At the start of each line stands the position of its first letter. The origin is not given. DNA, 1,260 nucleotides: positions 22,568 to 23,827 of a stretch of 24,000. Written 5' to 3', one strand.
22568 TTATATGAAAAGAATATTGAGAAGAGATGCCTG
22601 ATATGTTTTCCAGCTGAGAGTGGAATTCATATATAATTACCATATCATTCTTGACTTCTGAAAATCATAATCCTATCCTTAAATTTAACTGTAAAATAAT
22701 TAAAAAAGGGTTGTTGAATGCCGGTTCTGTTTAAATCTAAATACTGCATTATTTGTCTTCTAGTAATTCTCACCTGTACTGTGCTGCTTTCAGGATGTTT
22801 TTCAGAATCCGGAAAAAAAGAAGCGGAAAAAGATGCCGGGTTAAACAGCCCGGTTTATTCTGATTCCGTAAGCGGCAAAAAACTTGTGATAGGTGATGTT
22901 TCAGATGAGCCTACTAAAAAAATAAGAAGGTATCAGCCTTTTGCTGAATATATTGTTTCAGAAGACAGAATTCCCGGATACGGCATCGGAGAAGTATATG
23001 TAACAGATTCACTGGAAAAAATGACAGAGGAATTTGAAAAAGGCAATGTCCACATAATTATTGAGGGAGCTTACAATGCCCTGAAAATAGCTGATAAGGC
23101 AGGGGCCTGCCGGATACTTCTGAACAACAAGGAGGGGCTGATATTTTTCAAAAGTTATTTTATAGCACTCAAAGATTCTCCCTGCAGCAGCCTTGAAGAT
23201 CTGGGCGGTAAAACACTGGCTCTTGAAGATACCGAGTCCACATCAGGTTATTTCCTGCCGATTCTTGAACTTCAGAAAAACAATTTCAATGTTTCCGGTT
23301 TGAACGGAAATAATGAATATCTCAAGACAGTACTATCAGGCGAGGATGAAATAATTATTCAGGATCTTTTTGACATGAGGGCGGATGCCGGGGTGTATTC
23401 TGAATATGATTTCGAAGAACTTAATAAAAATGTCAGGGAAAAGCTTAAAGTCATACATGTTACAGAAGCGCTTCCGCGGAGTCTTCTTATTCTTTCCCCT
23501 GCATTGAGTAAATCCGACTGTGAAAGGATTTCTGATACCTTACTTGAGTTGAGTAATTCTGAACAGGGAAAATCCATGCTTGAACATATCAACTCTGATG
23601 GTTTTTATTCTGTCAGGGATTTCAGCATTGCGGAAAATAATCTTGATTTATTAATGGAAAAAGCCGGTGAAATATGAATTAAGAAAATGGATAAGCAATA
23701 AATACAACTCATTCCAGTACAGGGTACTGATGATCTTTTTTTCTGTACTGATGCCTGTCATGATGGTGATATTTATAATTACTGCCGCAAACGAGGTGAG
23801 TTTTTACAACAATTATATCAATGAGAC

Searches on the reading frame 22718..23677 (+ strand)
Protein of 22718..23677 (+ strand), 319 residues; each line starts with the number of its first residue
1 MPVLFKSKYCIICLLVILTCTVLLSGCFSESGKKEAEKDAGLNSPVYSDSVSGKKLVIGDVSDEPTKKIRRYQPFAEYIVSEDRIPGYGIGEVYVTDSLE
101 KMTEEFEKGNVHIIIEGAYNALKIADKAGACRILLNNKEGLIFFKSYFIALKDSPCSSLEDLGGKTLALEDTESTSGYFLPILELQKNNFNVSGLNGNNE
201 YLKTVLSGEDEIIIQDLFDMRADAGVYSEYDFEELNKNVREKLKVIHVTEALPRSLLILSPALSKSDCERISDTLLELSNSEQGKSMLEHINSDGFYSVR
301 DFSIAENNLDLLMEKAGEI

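Call 56: search_protein_families(library=pfam, proteins=[window:22718-23677:+], max_evalue=0.001)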
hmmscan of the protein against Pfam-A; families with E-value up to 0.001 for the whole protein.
window:22718-23677:+ (319 aa): 1 family
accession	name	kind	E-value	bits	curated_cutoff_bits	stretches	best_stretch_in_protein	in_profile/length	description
PF12974.12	Phosphonate-bd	-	5.2e-40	137.8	27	1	63-300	6-238/242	ABC transporter, phosphonate, periplasmic substrate-binding protein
